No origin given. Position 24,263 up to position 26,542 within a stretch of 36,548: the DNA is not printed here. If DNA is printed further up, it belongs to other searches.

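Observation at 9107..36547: Unusual density of GT-C-like polytopic proteins and lipid-carrier GT2 synthases, with no small GtrA/ArnEF-type flippase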

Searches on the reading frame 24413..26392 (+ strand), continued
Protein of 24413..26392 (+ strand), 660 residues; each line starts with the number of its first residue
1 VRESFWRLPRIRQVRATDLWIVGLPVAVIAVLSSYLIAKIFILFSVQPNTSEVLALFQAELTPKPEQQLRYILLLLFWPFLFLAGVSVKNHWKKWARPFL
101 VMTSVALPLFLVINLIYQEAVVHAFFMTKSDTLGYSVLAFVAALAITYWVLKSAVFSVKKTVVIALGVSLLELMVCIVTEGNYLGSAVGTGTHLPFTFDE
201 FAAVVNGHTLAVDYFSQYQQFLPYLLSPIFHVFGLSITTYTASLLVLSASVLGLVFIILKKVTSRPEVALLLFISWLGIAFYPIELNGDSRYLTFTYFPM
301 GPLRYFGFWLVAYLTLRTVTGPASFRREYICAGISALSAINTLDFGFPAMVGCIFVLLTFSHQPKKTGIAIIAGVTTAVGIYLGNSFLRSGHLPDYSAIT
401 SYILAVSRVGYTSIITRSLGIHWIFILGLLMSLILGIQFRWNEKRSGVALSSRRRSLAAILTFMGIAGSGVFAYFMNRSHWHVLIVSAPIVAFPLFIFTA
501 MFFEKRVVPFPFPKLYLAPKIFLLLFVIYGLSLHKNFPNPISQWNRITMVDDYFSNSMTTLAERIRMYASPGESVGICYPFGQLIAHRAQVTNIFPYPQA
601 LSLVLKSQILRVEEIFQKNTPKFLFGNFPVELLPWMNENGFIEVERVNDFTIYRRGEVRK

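Call 54: search_protein_families(library=pfam, proteins=[P0023, P0085, P0117, P0149, P0059, P0122, P0127, P0071, P0119, P0138], max_evalue=0.01)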
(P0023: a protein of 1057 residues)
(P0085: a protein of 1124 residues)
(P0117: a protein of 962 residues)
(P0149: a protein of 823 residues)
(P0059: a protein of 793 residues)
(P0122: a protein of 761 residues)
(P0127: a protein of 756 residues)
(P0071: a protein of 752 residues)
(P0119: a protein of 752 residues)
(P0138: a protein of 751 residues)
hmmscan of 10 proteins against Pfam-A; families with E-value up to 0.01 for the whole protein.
P0023 (1057 aa): 3 families
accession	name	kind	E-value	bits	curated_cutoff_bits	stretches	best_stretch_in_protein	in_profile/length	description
PF08305.17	NPCBM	-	3.5e-30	105.2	23.9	2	843-922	2-81/137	NPCBM/NEW2 domain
PF13290.12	CHB_HEX_C_1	-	5.3e-08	33.1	22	1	721-769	11-58/67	Chitobiase/beta-hexosaminidase C-terminal domain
PF13287.12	Fn3_assoc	-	1.7e-06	28.5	23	1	735-780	13-58/59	Fn3 associated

P0085 (1124 aa): 0 families

P0117 (962 aa): 0 families

P0149 (823 aa): 1 family
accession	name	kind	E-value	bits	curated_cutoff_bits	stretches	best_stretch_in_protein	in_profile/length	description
PF22895.2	DUF7024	-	1.2e-25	90.5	24.4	1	706-822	25-144/145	Domain of unknown function (DUF7024)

P0059 (793 aa): 0 families

P0122 (761 aa): 0 families

P0127 (756 aa): 0 families

P0071 (752 aa): 0 families

P0119 (752 aa): 0 families

P0138 (751 aa): 0 families
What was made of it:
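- Relatives carry C-terminal NPCBM and CHB_HEX_C carbohydrate-binding modules, which places the C-terminus outside the cell (call 54).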

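Call 63: predict_structure(alignment_id=A3)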
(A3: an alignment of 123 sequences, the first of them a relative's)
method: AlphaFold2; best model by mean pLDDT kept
length: 660 residues; sequences in the alignment: 123
mean_pLDDT: 94.2   pTM: 0.94
mean pLDDT of the five models: 94.2, 93.6, 93.5, 93.3, 93.2
residues with pLDDT >= 90: 576; 70-90: 61; 50-70: 14; < 50: 9
segments of 3 or more residues with pLDDT < 50: 1-3, 6-9
pLDDT, mean of each block of 10 residues (from residue 1): 48 69 93 97 95 97 96 96 91 89 93 95 80 84 89 90 98 98 97 98 98 98 98 98 98 98 96 98 97 98 98 98 97 98 98 98 97 98 98 96 95 96 96 95 94 97 98 97 97 97 75 83 93 95 98 98 98 98 98 98 98 98 98 98 98 83
secondary structure, 60 per line:
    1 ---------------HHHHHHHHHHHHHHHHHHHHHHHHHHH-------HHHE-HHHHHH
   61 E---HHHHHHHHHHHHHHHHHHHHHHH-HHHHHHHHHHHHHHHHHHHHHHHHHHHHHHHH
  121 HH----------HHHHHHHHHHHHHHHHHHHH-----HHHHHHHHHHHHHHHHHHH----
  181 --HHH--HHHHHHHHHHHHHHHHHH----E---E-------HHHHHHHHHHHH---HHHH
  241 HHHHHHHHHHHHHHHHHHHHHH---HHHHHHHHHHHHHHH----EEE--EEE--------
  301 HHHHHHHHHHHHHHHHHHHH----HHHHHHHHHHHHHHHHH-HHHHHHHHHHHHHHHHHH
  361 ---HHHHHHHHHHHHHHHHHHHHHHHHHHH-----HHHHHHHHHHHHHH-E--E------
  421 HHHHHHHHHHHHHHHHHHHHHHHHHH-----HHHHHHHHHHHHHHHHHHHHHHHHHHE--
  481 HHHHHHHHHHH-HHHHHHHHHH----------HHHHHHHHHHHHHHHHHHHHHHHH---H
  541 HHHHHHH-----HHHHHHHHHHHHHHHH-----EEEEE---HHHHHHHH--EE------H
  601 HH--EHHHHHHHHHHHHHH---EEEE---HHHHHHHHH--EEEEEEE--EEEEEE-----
elements in order: H16-42 H55-60 H65-87 H89-122 H133-152 H158-176 H188-205 H222-233 H237-262 H266-280 E285-287 E290-292 H301-320 H325-341 H343-360 H364-390 H396-409 H421-446 H452-477 H481-491 H493-502 H513-536 H540-547 H553-568 E574-578 H582-589 H606-619 E623-626 H630-638 E641-647 E650-655
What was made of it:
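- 24413..26395 (+): C4: GT-C-fold glycosyltransferase of an unannotated family. Conserved residues: E200 and D344 (acidic), R304, R478, R546. AF2 pLDDT 94.2 (call 63).
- On GT-C fold glycosyltransferases: The C4 model has about 15 TM helices (call 63).
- The AF2 model has pLDDT 94.2 and pTM 0.94 (call 63).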

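Call 65: fold_search(model_id=the predicted structure, library=pdb)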
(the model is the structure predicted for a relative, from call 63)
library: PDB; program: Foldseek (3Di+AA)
matches with E <= 10: 642; with E <= 0.001: 21
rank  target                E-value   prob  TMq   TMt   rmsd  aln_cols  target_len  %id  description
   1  8age_A                1.6e-05  1.00  0.38  0.39  11.8       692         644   12  Structure of yeast oligosaccharylransferase complex with acceptor peptide bound (released 2022-12-07)
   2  5f15                  1.7e-05  1.00  0.36  0.41  12.3       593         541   11  Crystal Structure of ArnT from Cupriavidus metallidurans bound to Undecaprenyl phosphate (released 2016-02-17)
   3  5ezm                  1.7e-05  1.00  0.36  0.42  13.8       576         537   12  Crystal Structure of ArnT from Cupriavidus metallidurans in the apo state (released 2016-02-17)
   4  8b6l_I                1.8e-05  1.00  0.34  0.33  13.6       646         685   11  Subtomogram average of the human Sec61-TRAP-OSTA-translocon (released 2022-12-07)
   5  8if8_B                2.1e-05  1.00  0.43  0.46  12.6       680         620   10  Arabinosyltransferase AftA (released 2023-05-31)
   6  7zlg_A                3.8e-05  1.00  0.42  0.42  11.6       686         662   10  Cryo-EM structure of C-mannosyltransferase CeDPY19, in complex with acceptor peptide and bound to CMT2-Fab and anti-Fa (released 2023-01-11)
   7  6ftg_5                5.1e-05  1.00  0.37  0.38  13.8       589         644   12  Subtomogram average of OST-containing ribosome-translocon complexes from canine rough microsomal membranes (released 2018-03-21)
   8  8agb_A                5.1e-05  1.00  0.34  0.35  13.0       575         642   13  Structure of yeast oligosaccharylransferase complex with lipid-linked oligosaccharide bound (released 2022-12-07)
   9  6ezn_F                5.5e-05  1.00  0.36  0.36  12.3       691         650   12  Cryo-EM structure of the yeast oligosaccharyltransferase (OST) complex (released 2018-01-17)
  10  3waj                  6.0e-05  1.00  0.33  0.29  14.6       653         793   13  Crystal structure of the Archaeoglobus fulgidus oligosaccharyltransferase (O29867_ARCFU) complex with Zn and sulfate (released 2013-10-30)
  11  7zlh_A                7.4e-05  1.00  0.41  0.41  12.2       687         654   10  Cryo-EM structure of C-mannosyltransferase CeDPY19, in apo state, bound to CMT2-Fab and anti-Fab nanobody (released 2023-01-11)
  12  8if8_C                7.7e-05  1.00  0.43  0.46  12.5       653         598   11  Arabinosyltransferase AftA (released 2023-05-31)
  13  7zli_A                9.5e-05  1.00  0.42  0.41  12.1       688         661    9  Cryo-EM structure of C-mannosyltransferase CeDPY19, in complex with Dol25-P-Man and bound to CMT2-Fab and anti-Fab nan (released 2023-01-11)
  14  6c26_A                1.2e-04  1.00  0.32  0.33  13.7       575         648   13  The Cryo-EM structure of a eukaryotic oligosaccharyl transferase complex (released 2018-01-31)
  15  6s7o_A                1.3e-04  1.00  0.37  0.37  12.4       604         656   12  Cryo-EM structure of human oligosaccharyltransferase complex OST-A (released 2019-12-18)
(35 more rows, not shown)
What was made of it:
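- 24413..26395 (+): The Foldseek top 25 are all GT-C enzymes (call 65).
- Closest known: Mycobacterial arabinan and galactan GT-C enzymes. Same: AftA is the best structural match of C4 by TM-score (0.43/0.46, call 65).
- The unrelated folds that follow (ranks 26-39) have probability 0.60 at most (call 65).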

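Call 83: search_protein_families(library=phrogs, proteins=[window:24413-26392:+], max_evalue=1)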
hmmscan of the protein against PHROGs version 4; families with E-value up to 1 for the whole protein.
window:24413-26392:+ (660 aa): 1 family
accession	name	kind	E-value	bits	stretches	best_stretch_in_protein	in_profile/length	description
phrog_17484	-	moron, auxiliary metabolic gene and host takeover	0.0083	17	1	90-119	6-34/38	membrane protein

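Call 95: search_protein_families(library=pfam, proteins=[L005:16630-17178:+, L005:17633-18031:+, L007:20180-20593:+, L008:17056-17553:+, L011:5724-6200:-, L015:19264-19689:-, L019:7108-8337:+, L002:5906-6304:+], max_evalue=0.01)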
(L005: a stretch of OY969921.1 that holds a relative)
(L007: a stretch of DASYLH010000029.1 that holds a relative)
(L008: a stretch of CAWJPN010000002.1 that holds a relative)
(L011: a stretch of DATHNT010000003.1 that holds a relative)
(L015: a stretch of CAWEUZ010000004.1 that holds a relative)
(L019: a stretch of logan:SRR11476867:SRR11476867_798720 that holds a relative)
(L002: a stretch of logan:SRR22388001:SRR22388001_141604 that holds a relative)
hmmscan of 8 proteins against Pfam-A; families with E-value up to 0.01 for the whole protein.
L005:16630-17178:+ (183 aa): 0 families

L005:17633-18031:+ (133 aa): 0 families

L007:20180-20593:+ (138 aa): 1 family
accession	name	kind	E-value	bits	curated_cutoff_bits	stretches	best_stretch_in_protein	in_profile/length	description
PF02661.23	Fic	-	8.6e-09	36.6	24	1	11-91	2-91/93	Fic/DOC family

L008:17056-17553:+ (166 aa): 1 family
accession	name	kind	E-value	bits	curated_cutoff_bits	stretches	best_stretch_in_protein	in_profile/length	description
PF04138.20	GtrA_DPMS_TM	-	7e-14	52.5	26.1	1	42-160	1-117/117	GtrA/DPMS, transmembrane domain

L011:5724-6200:- (159 aa): 1 family
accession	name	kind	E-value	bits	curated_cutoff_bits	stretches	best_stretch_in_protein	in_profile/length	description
PF00440.29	TetR_N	-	0.0004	20.5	24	1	9-55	1-47/47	Bacterial regulatory proteins, tetR family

L015:19264-19689:- (142 aa): 0 families

L019:7108-8337:+ (410 aa): 0 families

L002:5906-6304:+ (133 aa): 0 families
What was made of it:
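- On Gtr-type three-component system: GtrA is present in the homologous module of L008 (call 95).
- The homologous module in L008 does contain GtrA (call 95).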

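Call 99: find_encoding_contigs(protein=P0007, flank=10000, max_places=3)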
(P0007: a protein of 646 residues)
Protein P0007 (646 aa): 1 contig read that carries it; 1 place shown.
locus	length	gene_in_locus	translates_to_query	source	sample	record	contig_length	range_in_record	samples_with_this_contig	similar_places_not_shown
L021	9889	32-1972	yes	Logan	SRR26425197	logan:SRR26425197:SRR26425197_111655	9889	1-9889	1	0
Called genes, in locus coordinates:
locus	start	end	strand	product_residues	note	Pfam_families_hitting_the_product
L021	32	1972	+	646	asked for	-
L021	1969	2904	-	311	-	PF00535:Glycos_transf_2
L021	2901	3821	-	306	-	PF02779:Transket_pyr, PF02780:Transketolase_C (weak)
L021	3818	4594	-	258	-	PF00456:Transketolase_N, PF00676:E1_dh (weak), PF02775:TPP_enzyme_C (weak), PF13292:DXP_synthase_N (faint)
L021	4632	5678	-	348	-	PF01370:Epimerase, PF07993:NAD_binding_4 (faint), PF16363:GDP_Man_Dehyd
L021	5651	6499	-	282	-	PF00483:NTP_transferase, PF12804:NTP_transf_3 (weak)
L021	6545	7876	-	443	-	PF01041:DegT_DnrJ_EryC1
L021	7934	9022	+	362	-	PF01370:Epimerase, PF02719:Polysacc_synt_2 (weak), PF04321:RmlD_sub_bind, PF16363:GDP_Man_Dehyd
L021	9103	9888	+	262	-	?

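Call 100: find_encoding_contigs(protein=P0008, flank=10000, max_places=3)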
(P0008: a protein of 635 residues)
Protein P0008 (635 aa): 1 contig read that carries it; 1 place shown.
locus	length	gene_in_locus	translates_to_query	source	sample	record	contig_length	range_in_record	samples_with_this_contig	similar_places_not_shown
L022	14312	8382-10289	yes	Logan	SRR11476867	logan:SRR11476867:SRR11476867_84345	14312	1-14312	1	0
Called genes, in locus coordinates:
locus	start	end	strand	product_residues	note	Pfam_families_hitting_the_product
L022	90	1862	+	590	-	-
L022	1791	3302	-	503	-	-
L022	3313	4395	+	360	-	PF00534:Glycos_transf_1, PF13692:Glyco_trans_1_4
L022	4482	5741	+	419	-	-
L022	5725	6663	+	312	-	PF01370:Epimerase, PF04321:RmlD_sub_bind, PF16363:GDP_Man_Dehyd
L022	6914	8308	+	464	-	PF09852:DUF2079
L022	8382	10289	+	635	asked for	-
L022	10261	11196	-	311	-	PF00535:Glycos_transf_2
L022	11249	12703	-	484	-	-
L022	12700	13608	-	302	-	PF02779:Transket_pyr, PF02780:Transketolase_C (weak)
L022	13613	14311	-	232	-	?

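Call 102: find_encoding_contigs(protein=P0012, flank=10000, max_places=3)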
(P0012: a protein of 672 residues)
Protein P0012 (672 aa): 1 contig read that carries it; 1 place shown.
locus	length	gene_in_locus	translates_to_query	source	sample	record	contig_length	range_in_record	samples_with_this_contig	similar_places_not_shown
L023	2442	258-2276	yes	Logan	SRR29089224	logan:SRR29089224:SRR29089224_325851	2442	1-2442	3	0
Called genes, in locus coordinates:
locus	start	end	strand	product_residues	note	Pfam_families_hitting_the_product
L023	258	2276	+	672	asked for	-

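Call 103: find_encoding_contigs(protein=P0010, flank=10000, max_places=3)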
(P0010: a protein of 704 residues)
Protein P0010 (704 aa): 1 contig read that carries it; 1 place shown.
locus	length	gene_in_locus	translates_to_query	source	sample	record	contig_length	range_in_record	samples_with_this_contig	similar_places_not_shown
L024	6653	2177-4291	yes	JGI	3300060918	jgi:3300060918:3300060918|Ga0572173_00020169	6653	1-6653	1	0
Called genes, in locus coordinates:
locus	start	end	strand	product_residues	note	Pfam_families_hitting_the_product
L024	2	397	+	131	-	?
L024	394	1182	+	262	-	PF00483:NTP_transferase, PF12804:NTP_transf_3 (weak)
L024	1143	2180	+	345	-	PF01370:Epimerase, PF02719:Polysacc_synt_2, PF04321:RmlD_sub_bind, PF05368:NmrA (weak), PF01073:3Beta_HSD, PF07993:NAD_binding_4, PF13460:NAD_binding_10, PF16363:GDP_Man_Dehyd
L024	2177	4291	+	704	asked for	-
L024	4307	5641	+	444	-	PF00266:Aminotran_5 (weak), PF01041:DegT_DnrJ_EryC1, PF01053:Cys_Met_Meta_PP (weak)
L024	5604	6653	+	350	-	?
